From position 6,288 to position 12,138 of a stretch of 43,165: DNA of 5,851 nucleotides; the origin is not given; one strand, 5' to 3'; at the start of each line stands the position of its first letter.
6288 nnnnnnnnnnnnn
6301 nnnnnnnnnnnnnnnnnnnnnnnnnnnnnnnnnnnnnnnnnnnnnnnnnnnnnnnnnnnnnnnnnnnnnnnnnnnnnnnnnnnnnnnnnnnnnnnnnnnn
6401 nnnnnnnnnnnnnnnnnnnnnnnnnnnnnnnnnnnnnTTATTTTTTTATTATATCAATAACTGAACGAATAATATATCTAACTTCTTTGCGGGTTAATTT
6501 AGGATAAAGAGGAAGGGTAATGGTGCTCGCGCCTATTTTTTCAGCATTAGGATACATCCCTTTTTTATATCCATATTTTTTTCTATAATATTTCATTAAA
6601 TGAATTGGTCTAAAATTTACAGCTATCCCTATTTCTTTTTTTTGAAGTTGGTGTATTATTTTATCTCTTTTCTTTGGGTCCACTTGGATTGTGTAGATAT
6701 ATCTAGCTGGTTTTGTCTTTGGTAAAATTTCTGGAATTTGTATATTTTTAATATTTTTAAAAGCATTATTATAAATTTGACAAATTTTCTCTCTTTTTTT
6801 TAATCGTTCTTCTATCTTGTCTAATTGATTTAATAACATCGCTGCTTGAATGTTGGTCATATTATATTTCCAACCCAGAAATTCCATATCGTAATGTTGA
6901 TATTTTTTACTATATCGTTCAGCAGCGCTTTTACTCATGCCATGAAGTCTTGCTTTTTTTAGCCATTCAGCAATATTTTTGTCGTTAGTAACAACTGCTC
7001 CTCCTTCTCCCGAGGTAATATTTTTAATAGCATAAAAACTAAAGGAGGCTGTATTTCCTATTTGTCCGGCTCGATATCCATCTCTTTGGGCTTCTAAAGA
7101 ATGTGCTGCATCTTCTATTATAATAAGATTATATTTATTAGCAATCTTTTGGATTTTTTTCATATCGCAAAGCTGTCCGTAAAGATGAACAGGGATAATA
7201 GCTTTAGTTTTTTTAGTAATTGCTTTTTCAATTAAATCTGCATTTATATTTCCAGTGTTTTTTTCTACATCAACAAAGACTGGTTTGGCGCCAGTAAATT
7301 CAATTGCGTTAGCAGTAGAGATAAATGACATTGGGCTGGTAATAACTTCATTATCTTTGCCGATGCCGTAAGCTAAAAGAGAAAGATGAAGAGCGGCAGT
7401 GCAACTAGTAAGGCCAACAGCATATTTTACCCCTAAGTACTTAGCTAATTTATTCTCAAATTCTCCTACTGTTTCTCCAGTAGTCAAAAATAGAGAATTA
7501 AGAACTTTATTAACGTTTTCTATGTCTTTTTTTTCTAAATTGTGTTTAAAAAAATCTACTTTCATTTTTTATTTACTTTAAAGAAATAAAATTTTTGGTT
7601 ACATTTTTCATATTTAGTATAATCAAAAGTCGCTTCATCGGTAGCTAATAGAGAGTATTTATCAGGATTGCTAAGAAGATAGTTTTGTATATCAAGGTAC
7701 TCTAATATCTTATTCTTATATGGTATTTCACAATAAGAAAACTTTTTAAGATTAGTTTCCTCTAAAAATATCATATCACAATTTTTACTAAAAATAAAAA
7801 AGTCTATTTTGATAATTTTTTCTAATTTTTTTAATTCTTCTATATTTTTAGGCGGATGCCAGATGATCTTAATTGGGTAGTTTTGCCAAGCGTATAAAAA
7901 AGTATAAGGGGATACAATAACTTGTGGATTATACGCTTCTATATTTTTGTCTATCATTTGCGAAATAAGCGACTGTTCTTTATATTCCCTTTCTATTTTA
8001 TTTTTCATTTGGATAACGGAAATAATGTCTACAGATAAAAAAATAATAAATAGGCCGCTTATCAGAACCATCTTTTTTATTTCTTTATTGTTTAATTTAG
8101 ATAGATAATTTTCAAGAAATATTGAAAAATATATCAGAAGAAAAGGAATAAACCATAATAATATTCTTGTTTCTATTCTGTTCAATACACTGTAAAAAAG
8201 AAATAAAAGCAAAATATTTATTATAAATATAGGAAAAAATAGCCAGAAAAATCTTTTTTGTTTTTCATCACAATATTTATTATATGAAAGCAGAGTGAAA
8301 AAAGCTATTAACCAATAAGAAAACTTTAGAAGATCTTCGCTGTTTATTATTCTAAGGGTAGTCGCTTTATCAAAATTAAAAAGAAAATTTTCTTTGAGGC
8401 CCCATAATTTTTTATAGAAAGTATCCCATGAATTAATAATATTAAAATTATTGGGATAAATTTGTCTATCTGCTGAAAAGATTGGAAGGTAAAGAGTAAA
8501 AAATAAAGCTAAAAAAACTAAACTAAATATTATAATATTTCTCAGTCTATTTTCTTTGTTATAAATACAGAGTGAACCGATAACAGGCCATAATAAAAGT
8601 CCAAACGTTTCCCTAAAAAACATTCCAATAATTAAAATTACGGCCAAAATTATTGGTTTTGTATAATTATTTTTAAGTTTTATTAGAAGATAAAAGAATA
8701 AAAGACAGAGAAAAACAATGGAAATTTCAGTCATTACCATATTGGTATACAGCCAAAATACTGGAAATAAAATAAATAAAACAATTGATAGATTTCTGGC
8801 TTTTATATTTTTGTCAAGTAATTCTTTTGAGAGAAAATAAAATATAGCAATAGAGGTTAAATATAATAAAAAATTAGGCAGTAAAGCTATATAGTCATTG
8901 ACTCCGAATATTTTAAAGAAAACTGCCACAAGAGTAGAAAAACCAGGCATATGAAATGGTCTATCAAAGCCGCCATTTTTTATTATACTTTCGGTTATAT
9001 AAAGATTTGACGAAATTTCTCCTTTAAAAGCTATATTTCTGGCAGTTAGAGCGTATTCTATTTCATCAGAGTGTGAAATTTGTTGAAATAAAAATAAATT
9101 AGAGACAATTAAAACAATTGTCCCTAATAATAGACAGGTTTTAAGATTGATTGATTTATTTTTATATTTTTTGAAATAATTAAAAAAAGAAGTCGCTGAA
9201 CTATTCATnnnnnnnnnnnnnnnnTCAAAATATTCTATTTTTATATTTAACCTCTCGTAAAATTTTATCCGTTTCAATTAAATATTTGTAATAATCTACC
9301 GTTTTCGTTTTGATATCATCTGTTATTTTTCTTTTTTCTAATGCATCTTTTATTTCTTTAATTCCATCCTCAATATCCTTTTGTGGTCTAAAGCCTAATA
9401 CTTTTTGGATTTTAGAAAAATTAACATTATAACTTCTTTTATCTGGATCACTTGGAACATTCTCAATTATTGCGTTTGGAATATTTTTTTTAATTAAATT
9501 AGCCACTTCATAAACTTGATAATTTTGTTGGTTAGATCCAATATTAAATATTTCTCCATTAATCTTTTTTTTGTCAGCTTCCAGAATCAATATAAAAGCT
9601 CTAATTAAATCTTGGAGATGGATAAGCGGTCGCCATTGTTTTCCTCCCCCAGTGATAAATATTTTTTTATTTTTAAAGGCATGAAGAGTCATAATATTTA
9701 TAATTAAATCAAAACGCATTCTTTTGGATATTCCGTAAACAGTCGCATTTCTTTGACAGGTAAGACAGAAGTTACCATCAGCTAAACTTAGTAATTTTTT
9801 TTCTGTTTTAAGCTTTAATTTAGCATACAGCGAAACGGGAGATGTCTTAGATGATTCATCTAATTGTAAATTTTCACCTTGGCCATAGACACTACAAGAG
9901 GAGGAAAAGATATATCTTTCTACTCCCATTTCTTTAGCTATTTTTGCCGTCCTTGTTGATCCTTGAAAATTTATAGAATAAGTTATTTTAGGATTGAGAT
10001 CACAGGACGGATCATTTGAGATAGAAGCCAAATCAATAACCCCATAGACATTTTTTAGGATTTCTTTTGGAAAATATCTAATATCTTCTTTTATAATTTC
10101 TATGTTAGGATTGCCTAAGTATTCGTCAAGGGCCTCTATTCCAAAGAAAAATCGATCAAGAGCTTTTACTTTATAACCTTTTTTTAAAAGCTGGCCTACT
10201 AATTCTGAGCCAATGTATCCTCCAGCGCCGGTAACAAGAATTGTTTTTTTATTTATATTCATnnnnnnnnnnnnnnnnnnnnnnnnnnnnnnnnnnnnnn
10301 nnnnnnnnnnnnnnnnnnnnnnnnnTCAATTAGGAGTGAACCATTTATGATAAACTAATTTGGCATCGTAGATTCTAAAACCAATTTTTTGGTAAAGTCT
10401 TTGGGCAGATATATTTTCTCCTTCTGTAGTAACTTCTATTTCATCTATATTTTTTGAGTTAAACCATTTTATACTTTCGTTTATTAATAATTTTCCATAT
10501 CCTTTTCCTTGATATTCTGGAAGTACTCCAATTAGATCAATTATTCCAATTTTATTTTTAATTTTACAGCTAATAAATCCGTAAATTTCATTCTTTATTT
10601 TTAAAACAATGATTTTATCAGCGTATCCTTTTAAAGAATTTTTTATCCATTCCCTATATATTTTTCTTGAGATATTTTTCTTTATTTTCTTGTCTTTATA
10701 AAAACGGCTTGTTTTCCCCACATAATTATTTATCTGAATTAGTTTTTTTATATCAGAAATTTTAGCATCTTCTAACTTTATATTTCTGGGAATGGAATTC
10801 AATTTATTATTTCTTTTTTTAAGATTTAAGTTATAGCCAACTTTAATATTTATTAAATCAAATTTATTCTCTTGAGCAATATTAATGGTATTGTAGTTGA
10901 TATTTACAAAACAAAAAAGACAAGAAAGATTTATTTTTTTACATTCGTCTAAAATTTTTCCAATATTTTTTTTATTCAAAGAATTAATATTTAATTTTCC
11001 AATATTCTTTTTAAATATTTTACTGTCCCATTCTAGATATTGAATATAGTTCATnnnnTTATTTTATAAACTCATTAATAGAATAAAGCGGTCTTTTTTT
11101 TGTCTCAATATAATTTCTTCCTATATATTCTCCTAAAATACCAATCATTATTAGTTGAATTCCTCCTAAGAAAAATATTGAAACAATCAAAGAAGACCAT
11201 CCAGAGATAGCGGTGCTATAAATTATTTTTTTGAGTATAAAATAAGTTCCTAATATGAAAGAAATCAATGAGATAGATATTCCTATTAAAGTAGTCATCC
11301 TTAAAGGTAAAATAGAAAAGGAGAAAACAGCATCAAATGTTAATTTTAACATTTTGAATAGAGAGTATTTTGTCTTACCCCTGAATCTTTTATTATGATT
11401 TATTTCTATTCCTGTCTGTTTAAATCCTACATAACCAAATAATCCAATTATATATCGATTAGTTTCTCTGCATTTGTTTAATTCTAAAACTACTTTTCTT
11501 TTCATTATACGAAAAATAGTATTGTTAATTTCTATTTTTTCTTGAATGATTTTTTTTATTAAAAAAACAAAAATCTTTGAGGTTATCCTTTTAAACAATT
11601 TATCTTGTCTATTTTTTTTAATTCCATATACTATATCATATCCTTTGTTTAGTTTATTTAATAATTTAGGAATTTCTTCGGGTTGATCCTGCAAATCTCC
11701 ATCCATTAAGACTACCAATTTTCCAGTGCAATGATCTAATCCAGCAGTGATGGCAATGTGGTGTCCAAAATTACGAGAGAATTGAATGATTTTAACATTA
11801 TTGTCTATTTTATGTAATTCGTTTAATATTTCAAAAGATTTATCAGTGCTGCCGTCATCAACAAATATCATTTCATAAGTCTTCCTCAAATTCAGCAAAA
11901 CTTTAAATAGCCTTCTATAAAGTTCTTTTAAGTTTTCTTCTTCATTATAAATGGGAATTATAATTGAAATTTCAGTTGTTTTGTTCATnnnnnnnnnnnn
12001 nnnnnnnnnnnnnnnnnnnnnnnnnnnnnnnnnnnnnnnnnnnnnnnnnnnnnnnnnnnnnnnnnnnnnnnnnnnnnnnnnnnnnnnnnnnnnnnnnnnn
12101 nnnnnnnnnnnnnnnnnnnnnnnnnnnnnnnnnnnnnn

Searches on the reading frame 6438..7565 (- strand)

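Call 9: search_protein_families(library=pfam, proteins=[window:6438-7565:-], max_evalue=0.001)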
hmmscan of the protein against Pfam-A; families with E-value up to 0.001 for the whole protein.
window:6438-7565:- (375 aa): 6 families
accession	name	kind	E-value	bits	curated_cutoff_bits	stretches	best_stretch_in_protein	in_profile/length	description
PF01041.23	DegT_DnrJ_EryC1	-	1e-125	420.1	19.8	1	10-369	3-359/360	DegT/DnrJ/EryC1/StrS aminotransferase family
PF00155.27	Aminotran_1_2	-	1.1e-10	41.7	19.7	1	31-156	42-189/361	Aminotransferase class I and II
PF01212.27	Beta_elim_lyase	-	5.4e-07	29.7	27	1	31-209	32-227/288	Beta-eliminating lyase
PF00266.25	Aminotran_5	-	6.3e-07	29.1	21.5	1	19-314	31-335/371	Aminotransferase class-V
PF01276.26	OKR_DC_1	-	3.2e-05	23.3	27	1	3-156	39-207/417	Orn/Lys/Arg decarboxylase, major domain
PF01053.26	Cys_Met_Meta_PP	-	0.00016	20.8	27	1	32-153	53-174/381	Cys/Met metabolism PLP-dependent enzyme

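Call 69: search_protein_families(library=ncbifam, proteins=[window:6438-7565:-], max_evalue=0.001)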
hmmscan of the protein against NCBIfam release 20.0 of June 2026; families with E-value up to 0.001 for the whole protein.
window:6438-7565:- (375 aa): 22 families
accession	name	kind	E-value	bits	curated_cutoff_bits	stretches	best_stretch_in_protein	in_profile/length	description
TIGR03588.1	PseC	equivalog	4.6e-109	364.8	423.5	1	6-372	5-379/380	UDP-4-amino-4,6-dideoxy-N-acetyl-beta-L-altrosamine transaminase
NF008658.2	PRK11658.1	equivalog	5.8e-90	301.7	631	1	5-374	7-378/379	UDP-4-amino-4-deoxy-L-arabinose aminotransferase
TIGR04181.1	NHT_00031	hypoth_equivalog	8e-79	265.1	420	1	9-352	7-357/359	LegC family aminotransferase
NF008687.0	PRK11706.1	equivalog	2.1e-76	257.1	375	1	3-373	2-374/375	dTDP-4-amino-4,6-dideoxygalactose transaminase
TIGR02379.1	ECA_wecE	subfamily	5.3e-64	216.3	434.85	1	30-373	30-375/376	dTDP-4-amino-4,6-dideoxy-D-glucose transaminase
TIGR04427.1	PLP_DesI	equivalog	3.1e-60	204.4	650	1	15-366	35-376/390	dTDP-4-dehydro-6-deoxyglucose aminotransferase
NF011936.0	PRK15407.1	equivalog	1.1e-53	182.6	423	1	10-374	44-437/440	lipopolysaccharide biosynthesis protein RfbH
NF005816.0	PRK07682.1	equivalog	1.6e-09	36.9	620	1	55-154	99-204/390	aminotransferase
TIGR01977.1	am_tr_V_EF2568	hypoth_equivalog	4.7e-09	35.7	377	1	17-170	30-191/376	cysteine desulfurase family protein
NF004975.0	PRK06348.1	equivalog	5.8e-08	32.1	549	1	58-154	101-203/384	pyridoxal phosphate-dependent aminotransferase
NF005817.0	PRK07683.1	equivalog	8.1e-08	31.3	575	1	68-143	110-188/387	aminotransferase A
NF005526.0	PRK07179.1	equivalog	6.1e-06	25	428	1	17-158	85-223/407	alpha-hydroxyketone-type quorum-sensing autoinducer synthase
NF004621.0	PRK05957.1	equivalog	1.1e-05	24.4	498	1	70-154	113-201/389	pyridoxal phosphate-dependent aminotransferase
NF000586.1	PRK00011.1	subfamily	1.3e-05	24.1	335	1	92-209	128-247/404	serine hydroxymethyltransferase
NF005394.0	PRK06939.1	equivalog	1.8e-05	23.7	460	1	31-206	87-269/397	glycine C-acetyltransferase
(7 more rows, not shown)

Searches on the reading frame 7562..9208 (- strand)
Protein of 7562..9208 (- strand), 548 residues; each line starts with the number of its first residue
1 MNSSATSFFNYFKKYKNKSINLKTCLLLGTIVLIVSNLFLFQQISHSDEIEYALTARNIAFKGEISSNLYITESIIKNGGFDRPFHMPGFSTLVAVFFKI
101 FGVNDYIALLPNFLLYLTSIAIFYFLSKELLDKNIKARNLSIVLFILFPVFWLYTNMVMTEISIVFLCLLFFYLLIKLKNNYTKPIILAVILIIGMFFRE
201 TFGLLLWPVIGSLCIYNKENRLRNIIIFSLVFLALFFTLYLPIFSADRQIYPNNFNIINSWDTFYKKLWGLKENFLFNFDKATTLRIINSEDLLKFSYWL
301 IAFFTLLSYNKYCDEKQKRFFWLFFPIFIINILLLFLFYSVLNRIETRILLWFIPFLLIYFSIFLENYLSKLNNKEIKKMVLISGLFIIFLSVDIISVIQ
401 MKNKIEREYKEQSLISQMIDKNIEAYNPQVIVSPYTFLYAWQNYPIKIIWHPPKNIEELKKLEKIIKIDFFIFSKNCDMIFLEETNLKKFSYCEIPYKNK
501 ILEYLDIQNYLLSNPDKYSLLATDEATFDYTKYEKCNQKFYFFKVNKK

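Call 9: search_protein_families(library=pfam, proteins=[window:7562-9208:-], max_evalue=0.001)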
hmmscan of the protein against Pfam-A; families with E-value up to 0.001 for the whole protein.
window:7562-9208:- (548 aa): 1 family
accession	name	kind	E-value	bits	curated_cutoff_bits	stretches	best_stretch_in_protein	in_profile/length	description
PF13231.12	PMT_2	-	2.4e-09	38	26.1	1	88-238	4-154/160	Dolichyl-phosphate-mannose-protein mannosyltransferase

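Call 60: search_solved_structures(query=window:7562-9208:-, max_evalue=1)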
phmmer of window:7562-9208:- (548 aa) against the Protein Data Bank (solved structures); distinct sequences matched with E-value up to 1: 3.
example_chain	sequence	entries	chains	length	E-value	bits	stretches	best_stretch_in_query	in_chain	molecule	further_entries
2y9j_A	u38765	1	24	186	0.81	11.8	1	275-323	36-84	PROTEIN PRGH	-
3j1x_A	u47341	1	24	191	0.83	11.7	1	269-323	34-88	Protein PrgH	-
3gr0_A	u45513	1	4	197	0.88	11.7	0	269-323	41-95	Protein prgH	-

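Call 69: search_protein_families(library=ncbifam, proteins=[window:7562-9208:-], max_evalue=0.001)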
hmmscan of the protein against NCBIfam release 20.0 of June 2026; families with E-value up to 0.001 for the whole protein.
window:7562-9208:- (548 aa): 1 family
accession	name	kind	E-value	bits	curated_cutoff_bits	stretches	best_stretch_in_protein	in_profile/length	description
NF047440.1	LA3751_2_3_fam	subfamily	8.4e-09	34.8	200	1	90-467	85-448/460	LA_3751/LA_3752 family putative glycosyltransferase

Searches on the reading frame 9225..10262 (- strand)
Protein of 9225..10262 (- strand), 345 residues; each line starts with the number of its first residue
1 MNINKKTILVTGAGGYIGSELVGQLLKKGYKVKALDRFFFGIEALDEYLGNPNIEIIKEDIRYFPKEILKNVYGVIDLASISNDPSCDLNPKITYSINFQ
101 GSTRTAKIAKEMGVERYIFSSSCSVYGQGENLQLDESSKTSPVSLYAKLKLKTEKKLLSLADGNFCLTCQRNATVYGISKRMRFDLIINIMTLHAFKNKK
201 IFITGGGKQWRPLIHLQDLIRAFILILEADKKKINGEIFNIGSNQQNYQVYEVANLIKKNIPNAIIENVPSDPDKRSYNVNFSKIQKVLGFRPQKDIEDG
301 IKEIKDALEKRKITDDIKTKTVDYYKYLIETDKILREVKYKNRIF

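Call 9: search_protein_families(library=pfam, proteins=[window:9225-10262:-], max_evalue=0.001)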
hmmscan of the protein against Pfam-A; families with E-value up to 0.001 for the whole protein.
window:9225-10262:- (345 aa): 9 families
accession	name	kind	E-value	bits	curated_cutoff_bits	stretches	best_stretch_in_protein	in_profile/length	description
PF01370.27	Epimerase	-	8.2e-36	124.1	20.9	1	8-242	1-240/240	NAD dependent epimerase/dehydratase family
PF16363.11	GDP_Man_Dehyd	-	1.1e-24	87.9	27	1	9-303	1-331/332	GDP-mannose 4,6 dehydratase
PF01073.25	3Beta_HSD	-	2.3e-16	60.1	22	1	9-241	1-248/280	3-beta hydroxysteroid dehydrogenase/isomerase family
PF04321.23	RmlD_sub_bind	-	5.4e-13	49.1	27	1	7-261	2-231/287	RmlD substrate binding domain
PF05368.20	NmrA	-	1.1e-10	42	27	1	5-122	2-107/298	NmrA-like family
PF02719.21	Polysacc_synt_2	-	1.1e-06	28.5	20.2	1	8-121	1-127/293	Polysaccharide biosynthesis protein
PF13460.12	NAD_binding_10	-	8.3e-06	26.2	27.2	1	12-130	1-106/184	NAD(P)H-binding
PF00106.31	adh_short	-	0.00015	21.8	26.6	0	6-62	1-59/195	short chain dehydrogenase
PF18714.6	PI-TkoII_IV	-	0.00095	19.3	25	0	246-299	81-135/150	DNA polymerase II intein Domain IV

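Call 69: search_protein_families(library=ncbifam, proteins=[window:9225-10262:-], max_evalue=0.001)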
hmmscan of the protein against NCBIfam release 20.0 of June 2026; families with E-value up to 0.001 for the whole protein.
window:9225-10262:- (345 aa): 29 families (the best 25 are shown)
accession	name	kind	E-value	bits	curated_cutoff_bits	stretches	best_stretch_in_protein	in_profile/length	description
TIGR01179.1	galE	equivalog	7.7e-29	100.6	262.3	1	8-301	2-318/332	UDP-glucose 4-epimerase GalE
TIGR04180.1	EDH_00030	hypoth_equivalog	1.1e-24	87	475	1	8-265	1-260/297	NAD-dependent 4,6-dehydratase LegB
TIGR01181.1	dTDP_gluc_dehyt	equivalog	9.2e-23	80.8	365.1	1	8-304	2-307/321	dTDP-glucose 4,6-dehydratase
NF007956.0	PRK10675.1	subfamily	5e-17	62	394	1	8-160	3-163/338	UDP-glucose 4-epimerase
TIGR02197.1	heptose_epim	equivalog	1.1e-16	60.9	274.6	1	8-303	1-308/316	ADP-glyceromanno-heptose 6-epimerase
NF008872.0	PRK11908.1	equivalog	1.2e-15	57.5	294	2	189-260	199-270/349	bifunctional UDP-4-keto-pentose/UDP-xylose synthase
NF011728.1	PRK15181.1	equivalog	2.4e-15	56.4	760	1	4-304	14-333/348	Vi polysaccharide biosynthesis UDP-N-acetylglucosaminuronic acid C-4 epimerase TviC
TIGR03466.1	HpnA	hypoth_equivalog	1e-14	54.2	367.65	1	7-161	2-156/327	hopanoid-associated sugar epimerase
NF005998.1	PRK08125.1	equivalog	3e-14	52.3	777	2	4-138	314-448/649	bifunctional UDP-4-amino-4-deoxy-L-arabinose formyltransferase/UDP-glucuronic acid oxidase ArnA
TIGR01214.1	rmlD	equivalog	2e-12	46.8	224.05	1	7-193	1-166/285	dTDP-4-dehydrorhamnose reductase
NF041015.1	UDPsulfquin_syn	equivalog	2.3e-11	43.3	575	1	186-311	237-366/384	UDP-sulfoquinovose synthase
TIGR01777.1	yfcH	hypoth_equivalog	5e-10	39.4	207.35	1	8-244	1-225/292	TIGR01777 family oxidoreductase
NF007490.0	PRK10084.1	subfamily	5.1e-10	38.9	649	1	186-322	206-349/361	dTDP-glucose 4,6-dehydratase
NF043036.1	ErythonDh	equivalog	3.6e-09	36.3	325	1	8-151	3-154/321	D-erythronate dehydrogenase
NF007582.0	PRK10217.1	equivalog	2.7e-08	33.3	698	1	185-303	198-326/355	dTDP-glucose 4,6-dehydratase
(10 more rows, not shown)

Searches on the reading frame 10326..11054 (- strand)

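Call 9: search_protein_families(library=pfam, proteins=[window:10326-11054:-], max_evalue=0.001)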
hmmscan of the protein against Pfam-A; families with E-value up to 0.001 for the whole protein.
window:10326-11054:- (242 aa): 5 families
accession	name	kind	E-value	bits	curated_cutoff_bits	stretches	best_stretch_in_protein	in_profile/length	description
PF00583.31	Acetyltransf_1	-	3.4e-17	63.2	20.7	1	139-226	27-116/116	Acetyltransferase (GNAT) family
PF13508.13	Acetyltransf_7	-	2.2e-13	50.8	27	1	147-227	4-83/84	Acetyltransferase (GNAT) domain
PF13673.13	Acetyltransf_10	-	6.5e-12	46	23.6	1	119-229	5-110/128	Acetyltransferase (GNAT) domain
PF08445.16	FR47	-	3e-08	34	22.1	1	165-232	17-83/86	FR47-like protein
PF13302.13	Acetyltransf_3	-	9e-08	33.3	25.4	1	94-227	4-138/138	Acetyltransferase (GNAT) domain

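Call 69: search_protein_families(library=ncbifam, proteins=[window:10326-11054:-], max_evalue=0.001)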
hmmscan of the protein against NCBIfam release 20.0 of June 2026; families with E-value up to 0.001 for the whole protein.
window:10326-11054:- (242 aa): 16 families
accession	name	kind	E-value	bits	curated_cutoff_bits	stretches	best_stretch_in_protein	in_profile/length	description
NF008212.0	PRK10975.1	equivalog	2.9e-27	96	219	1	3-231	6-225/232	dTDP-4-amino-4,6-dideoxy-D-galactose acyltransferase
TIGR02382.1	wecD_rffC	equivalog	5.7e-14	52.1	195.1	1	55-228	11-182/191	dTDP-4-amino-4,6-dideoxy-D-galactose acyltransferase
TIGR01575.1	rimI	equivalog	9e-14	51.8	86.4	1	133-235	19-121/132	ribosomal protein S18-alanine N-acetyltransferase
TIGR03448.1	mycothiol_MshD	equivalog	2.8e-10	40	163.1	1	154-235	209-294/294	mycothiol synthase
NF007025.1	PRK09491.1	equivalog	1.6e-09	37.8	173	1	151-231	44-124/145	ribosomal protein S18-alanine N-acetyltransferase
NF002959.0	PRK03624.1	equivalog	2.3e-07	30.6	124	1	137-238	40-140/147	GNAT family acetyltransferase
NF000360.1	sat4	exception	2.4e-07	31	380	1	145-232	70-159/180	streptothricin N-acetyltransferase Sat4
NF000359.1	sat3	exception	1.1e-06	28.9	360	1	143-230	68-158/180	streptothricin N-acetyltransferase Sat3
NF043067.1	AAC_6p_group_E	equivalog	8.2e-06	25.7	140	1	137-228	29-129/140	aminoglycoside 6'-N-acetyltransferase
NF000358.1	sat2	exception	2e-05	24.5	360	1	155-234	68-148/174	streptothricin N-acetyltransferase Sat2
NF000140.3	AAC_6p_Salmo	exception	4.6e-05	23.8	270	1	169-237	75-143/145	cryptic aminoglycoside N-acetyltransferase AAC(6')-Iy/Iaa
NF040503.1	resist_ArsN1a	equivalog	0.0002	21.1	170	1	97-227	4-134/159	arsinothricin resistance N-acetyltransferase ArsN1 family A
TIGR03585.1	PseH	equivalog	0.00024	21.2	93.1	1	125-230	30-137/156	UDP-4-amino-4,6-dideoxy-N-acetyl-beta-L-altrosamine N-acetyltransferase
TIGR02406.1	ectoine_EctA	equivalog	0.00026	21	120.6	0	144-227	37-124/157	diaminobutyrate acetyltransferase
NF005840.0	PRK07757.1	equivalog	0.00076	19.4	154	0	139-237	35-129/153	N-acetyltransferase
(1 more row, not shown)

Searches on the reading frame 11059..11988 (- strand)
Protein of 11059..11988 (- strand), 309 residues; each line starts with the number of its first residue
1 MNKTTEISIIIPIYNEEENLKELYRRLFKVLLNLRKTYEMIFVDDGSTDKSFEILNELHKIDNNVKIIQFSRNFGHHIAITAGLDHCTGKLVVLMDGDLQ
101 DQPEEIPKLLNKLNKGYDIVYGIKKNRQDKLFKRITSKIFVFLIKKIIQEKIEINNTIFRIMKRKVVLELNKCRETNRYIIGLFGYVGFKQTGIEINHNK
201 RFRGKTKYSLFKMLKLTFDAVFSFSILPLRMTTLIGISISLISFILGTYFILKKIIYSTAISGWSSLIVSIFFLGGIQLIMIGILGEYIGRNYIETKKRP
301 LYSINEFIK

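Call 9: search_protein_families(library=pfam, proteins=[window:11059-11988:-], max_evalue=0.001)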
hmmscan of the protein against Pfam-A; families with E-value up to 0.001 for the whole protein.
window:11059-11988:- (309 aa): 3 families
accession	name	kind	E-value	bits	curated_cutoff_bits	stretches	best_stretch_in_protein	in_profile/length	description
PF00535.33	Glycos_transf_2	-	1.5e-35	123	23.3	1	8-167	1-164/168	Glycosyl transferase family 2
PF10111.15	Glyco_tranf_2_2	-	2.4e-07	31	27.3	1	8-111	1-104/276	Glycosyltransferase like family 2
PF13641.12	Glyco_tranf_2_3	-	1.8e-06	28.6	27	1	7-128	3-127/230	Glycosyltransferase like family 2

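Call 69: search_protein_families(library=ncbifam, proteins=[window:11059-11988:-], max_evalue=0.001)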
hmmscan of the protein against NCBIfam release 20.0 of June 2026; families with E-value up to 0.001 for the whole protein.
window:11059-11988:- (309 aa): 20 families
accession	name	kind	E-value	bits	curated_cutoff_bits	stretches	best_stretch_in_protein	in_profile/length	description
NF047588.1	GlcsyltransPgfSStrep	equivalog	1.2e-72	244.8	500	1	6-306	2-304/308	glycosyltransferase PgfS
NF007986.1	PRK10714.1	equivalog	2.5e-69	233.7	529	1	3-308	4-312/316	undecaprenyl-phosphate 4-deoxy-4-formamido-L-arabinose transferase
TIGR03937.1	PgaC_IcaA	equivalog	3.9e-16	59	422.3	1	3-99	43-136/407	poly-beta-1,6-N-acetyl-D-glucosamine synthase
NF007482.0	PRK10073.1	equivalog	4.3e-16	58.8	423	1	1-111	2-108/334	glycosyltransferase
NF047683.1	TeichurnBiosyTuaG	equivalog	7.7e-15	55.2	400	1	2-115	3-113/252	teichuronic acid biosynthesis protein TuaG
NF041875.1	EPS_EpsD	equivalog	2.1e-11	43.8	370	1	7-116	1-107/325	exopolysaccharide biosynthesis glycosyltransferase EpsD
TIGR04283.1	glyco_like_mftF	equivalog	8.4e-11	41.9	182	1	7-110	1-94/221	TIGR04283 family arsenosugar biosynthesis glycosyltransferase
TIGR03111.1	glyc2_xrt_Gpos1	hypoth_equivalog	1.4e-10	40.6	363.95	1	3-120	47-163/439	TIGR03111 family XrtG-associated glycosyltransferase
TIGR04182.1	glyco_TIGR04182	equivalog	3.2e-10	39.9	325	1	6-296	1-289/293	S-layer glycoprotein N-glycosyltransferase AglJ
NF050050.1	ProtGlycPglI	equivalog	9.5e-10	38.3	500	1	6-123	3-118/306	GalNAc(5)-diNAcBac-PP-undecaprenol beta-1,3-glucosyltransferase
TIGR03965.1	mycofact_glyco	equivalog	2.5e-09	36.6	280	1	3-114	72-180/467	mycofactocin biosynthesis glycosyltransferase MftF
NF053739.1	GlytfEpsEBac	equivalog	1.1e-08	34.4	450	1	7-113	3-107/265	glycosyltransferase EpsE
NF058614.1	PPMAGASynPpgS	equivalog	2.2e-08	33.8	370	1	8-171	3-166/226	polyprenyl-phospho-N-acetylgalactosaminyl synthase PpgS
NF041391.1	DPhHxTase_Halo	equivalog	3.3e-08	32.8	375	1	14-176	4-159/213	dolichyl-phosphate hexose transferase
NF010496.0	PRK13915.1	equivalog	5.7e-07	28.9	262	1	3-117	29-146/307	glucosyl-3-phosphoglycerate synthase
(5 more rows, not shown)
